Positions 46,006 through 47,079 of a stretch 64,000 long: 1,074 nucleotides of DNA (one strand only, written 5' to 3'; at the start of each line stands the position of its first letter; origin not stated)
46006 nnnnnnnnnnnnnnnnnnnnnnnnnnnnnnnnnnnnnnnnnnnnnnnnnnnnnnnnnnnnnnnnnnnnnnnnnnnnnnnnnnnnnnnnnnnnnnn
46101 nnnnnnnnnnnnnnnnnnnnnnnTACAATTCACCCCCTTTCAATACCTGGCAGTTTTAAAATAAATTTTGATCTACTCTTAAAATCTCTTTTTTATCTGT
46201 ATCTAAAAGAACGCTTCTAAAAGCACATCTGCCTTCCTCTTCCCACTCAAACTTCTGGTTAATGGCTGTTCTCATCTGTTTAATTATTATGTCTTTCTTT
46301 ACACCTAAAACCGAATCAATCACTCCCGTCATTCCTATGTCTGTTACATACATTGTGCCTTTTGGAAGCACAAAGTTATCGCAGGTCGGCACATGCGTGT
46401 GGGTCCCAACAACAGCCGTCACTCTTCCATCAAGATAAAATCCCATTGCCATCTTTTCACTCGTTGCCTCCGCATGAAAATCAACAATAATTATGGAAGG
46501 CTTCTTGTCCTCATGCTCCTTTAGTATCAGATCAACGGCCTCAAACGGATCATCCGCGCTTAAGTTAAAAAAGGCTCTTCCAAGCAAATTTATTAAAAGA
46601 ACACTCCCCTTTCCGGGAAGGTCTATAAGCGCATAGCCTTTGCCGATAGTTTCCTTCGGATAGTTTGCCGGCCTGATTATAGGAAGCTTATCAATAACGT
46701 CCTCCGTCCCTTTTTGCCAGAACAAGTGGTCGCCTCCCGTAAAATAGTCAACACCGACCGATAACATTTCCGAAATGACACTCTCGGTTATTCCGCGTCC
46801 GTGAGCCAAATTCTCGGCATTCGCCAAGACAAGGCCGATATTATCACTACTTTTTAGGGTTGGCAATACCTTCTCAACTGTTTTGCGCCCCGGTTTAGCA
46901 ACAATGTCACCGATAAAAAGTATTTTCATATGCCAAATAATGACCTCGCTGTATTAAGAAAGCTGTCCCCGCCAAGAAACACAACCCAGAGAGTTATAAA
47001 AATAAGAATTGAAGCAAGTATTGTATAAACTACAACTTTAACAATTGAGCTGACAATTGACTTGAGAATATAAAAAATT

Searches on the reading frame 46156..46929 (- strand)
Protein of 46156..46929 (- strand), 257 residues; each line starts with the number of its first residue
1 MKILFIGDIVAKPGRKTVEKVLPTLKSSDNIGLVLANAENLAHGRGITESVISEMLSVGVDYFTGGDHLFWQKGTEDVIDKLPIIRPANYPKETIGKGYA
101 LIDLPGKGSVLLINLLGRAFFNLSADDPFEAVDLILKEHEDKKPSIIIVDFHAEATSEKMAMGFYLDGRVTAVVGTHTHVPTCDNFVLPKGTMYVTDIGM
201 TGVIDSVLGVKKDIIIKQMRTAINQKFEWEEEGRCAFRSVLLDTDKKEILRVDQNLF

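Call 7: search_protein_families(library=pfam, proteins=[window:46156-46929:-], max_evalue=0.01)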
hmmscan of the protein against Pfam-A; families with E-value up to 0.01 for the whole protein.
window:46156-46929:- (257 aa): 2 families
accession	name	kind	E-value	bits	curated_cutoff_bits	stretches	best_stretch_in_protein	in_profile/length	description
PF13277.11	YmdB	-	1e-90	303.9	27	1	4-248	1-244/253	YmdB-like protein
PF00149.33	Metallophos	-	3.2e-07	31.4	21.5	1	1-181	1-191/191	Calcineurin-like phosphoesterase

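Call 17: find_homologous_proteins(query=window:46156-46929:-, max_evalue=1e-60)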
Query window:46156-46929:- (257 aa): 1305 proteins with E <= 1e-60 among 8000 candidates; the best 120 are listed.
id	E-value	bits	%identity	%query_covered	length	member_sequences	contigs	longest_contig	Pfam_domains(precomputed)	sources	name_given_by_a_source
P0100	7.8e-167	571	100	100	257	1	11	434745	PF13277.12,PF00149.34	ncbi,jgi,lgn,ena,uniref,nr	ncbi:hypothetical protein A2716_04240 [candidate division WWE3 bacterium RIFCSPHIGHO2_01_FULL_40_23]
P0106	7.6e-135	466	82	99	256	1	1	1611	PF13277.12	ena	-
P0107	5.8e-128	444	78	100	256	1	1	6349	PF13277.12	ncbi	-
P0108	5.4e-127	441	75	100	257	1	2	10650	PF13277.12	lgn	-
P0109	4.4e-126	438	76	99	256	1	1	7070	PF13277.12,PF00149.34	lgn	-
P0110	5.1e-126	437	77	99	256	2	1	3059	PF13277.12,PF00149.34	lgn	-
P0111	3.6e-121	421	74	100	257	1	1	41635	PF13277.12,PF00149.34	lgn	-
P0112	4.3e-115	402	70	99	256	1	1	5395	PF13277.12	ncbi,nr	ncbi:YmdB family metallophosphoesterase [candidate division WWE3 bacterium]|nr:YmdB family metalloph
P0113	1.9e-114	399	70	100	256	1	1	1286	PF13277.12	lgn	-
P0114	8.3e-110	384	69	100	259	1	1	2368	PF13277.12,PF00149.34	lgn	-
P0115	3.5e-109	382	68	100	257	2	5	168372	PF13277.12,PF00149.34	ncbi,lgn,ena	ncbi:MAG: TIGR00282 family metallophosphoesterase [Patescibacteria group bacterium]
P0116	3.5e-107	376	64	100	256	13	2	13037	PF13277.12,PF00149.34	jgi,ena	-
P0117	3.8e-107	376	67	98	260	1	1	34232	PF13277.12,PF00149.34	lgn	-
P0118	1.5e-106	374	66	100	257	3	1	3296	PF13277.12,PF00149.34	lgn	-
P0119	1.4e-105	370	66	98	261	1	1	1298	PF13277.12,PF00149.34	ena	-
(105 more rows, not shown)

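Call 18: find_encoding_contigs(protein=P0107, flank=3500, max_places=2)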
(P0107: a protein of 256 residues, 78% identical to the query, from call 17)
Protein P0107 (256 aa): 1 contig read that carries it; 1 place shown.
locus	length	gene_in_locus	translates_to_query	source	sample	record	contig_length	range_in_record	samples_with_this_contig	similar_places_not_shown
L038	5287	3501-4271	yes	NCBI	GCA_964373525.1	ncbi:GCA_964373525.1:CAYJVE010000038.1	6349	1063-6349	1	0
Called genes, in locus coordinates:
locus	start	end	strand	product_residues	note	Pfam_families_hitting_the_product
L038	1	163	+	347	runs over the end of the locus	PF00154:RecA_N, PF06745:ATPase (faint), PF08423:Rad51, PF21096:RecA_C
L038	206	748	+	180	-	PF01613:Flavin_Reduct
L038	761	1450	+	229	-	PF27462:RecX_N, PF21982:RecX_HTH1 (weak)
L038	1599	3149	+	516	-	PF12072:RNase_Y_N, PF00013:KH_1 (weak), PF01966:HD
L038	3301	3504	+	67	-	-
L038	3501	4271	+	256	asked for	PF13277:YmdB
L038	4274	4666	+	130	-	-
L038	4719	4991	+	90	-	PF00216:Bac_DNA_binding, PF18291:HU-HIG (weak)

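Call 19: find_encoding_contigs(protein=P0108, flank=3500, max_places=2)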
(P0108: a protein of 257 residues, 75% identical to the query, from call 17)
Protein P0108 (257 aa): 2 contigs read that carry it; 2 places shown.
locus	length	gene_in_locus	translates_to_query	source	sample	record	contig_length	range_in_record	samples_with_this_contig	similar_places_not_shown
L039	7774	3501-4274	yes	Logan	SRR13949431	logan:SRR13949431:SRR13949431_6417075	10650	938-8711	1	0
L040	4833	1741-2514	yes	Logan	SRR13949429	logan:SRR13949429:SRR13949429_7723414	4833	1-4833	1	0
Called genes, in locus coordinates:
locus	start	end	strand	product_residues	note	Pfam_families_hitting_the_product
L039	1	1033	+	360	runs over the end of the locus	PF00154:RecA_N, PF06745:ATPase (faint), PF08423:Rad51, PF27531:MT3502_N (weak), PF21096:RecA_C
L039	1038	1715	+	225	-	PF27462:RecX_N, PF21982:RecX_HTH1 (weak), PF02631:RecX_HTH2, PF21981:RecX_HTH3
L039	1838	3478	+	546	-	PF12072:RNase_Y_N, PF00013:KH_1 (weak), PF01966:HD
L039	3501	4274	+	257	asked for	PF13277:YmdB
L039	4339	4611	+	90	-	PF00216:Bac_DNA_binding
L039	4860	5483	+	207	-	PF03575:Peptidase_S51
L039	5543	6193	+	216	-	PF02578:Cu-oxidase_4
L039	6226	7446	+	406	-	PF00919:UPF0004, PF04055:Radical_SAM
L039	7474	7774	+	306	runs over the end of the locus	PF01715:IPPT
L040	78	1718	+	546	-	PF12072:RNase_Y_N, PF00013:KH_1 (weak), PF01966:HD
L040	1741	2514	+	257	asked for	PF13277:YmdB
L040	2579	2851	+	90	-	PF00216:Bac_DNA_binding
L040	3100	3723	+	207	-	PF03575:Peptidase_S51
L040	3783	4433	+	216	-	PF02578:Cu-oxidase_4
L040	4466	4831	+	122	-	?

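Call 20: find_encoding_contigs(protein=P0109, flank=3500, max_places=2)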
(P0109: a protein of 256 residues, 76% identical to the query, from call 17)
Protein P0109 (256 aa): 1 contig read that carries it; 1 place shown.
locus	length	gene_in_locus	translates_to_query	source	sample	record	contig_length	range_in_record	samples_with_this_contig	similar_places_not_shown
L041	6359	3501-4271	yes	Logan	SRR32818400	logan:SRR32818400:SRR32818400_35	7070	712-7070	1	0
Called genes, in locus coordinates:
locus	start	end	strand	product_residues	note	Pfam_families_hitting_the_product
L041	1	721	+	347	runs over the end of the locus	PF00154:RecA_N, PF06745:ATPase (weak), PF08423:Rad51, PF21096:RecA_C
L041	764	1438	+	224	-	PF27462:RecX_N, PF21982:RecX_HTH1 (weak), PF21981:RecX_HTH3 (weak)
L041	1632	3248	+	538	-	PF12072:RNase_Y_N, PF00013:KH_1 (weak), PF26594:KH_NusA_2nd (weak), PF01966:HD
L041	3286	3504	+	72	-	-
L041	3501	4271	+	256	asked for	PF00149:Metallophos (weak), PF13277:YmdB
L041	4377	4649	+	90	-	PF00216:Bac_DNA_binding, PF18291:HU-HIG (weak)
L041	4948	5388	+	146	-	PF01850:PIN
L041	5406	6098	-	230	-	PF00293:NUDIX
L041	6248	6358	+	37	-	?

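Call 21: find_encoding_contigs(protein=P0111, flank=3500, max_places=2)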
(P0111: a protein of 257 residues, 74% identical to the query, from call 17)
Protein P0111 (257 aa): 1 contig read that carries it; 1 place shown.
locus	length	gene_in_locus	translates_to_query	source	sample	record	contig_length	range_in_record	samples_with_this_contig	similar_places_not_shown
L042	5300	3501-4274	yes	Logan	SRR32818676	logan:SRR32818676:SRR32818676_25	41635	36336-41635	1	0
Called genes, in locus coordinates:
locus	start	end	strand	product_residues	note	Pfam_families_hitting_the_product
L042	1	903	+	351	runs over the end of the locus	PF00154:RecA_N, PF08423:Rad51, PF06745:ATPase (faint), PF21096:RecA_C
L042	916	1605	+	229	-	PF27462:RecX_N, PF21982:RecX_HTH1, PF02631:RecX_HTH2 (weak), PF21981:RecX_HTH3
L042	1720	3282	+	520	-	PF12072:RNase_Y_N, PF00013:KH_1, PF01966:HD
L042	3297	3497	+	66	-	-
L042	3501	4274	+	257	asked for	PF00149:Metallophos, PF13277:YmdB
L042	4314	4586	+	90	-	PF00216:Bac_DNA_binding, PF18291:HU-HIG (weak)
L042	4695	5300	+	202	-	?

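Call 24: find_encoding_contigs(protein=P0106, flank=3500, max_places=2)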
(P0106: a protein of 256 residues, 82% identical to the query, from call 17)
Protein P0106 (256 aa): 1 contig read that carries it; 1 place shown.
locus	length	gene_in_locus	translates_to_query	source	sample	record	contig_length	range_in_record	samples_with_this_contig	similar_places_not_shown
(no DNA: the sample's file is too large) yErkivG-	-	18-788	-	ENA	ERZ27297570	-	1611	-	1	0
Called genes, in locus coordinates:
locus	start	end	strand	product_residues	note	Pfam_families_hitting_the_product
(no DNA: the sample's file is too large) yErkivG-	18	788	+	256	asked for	PF13277:YmdB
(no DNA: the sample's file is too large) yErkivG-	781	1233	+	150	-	-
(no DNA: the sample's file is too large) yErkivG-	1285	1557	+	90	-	PF00216:Bac_DNA_binding, PF18291:HU-HIG (weak)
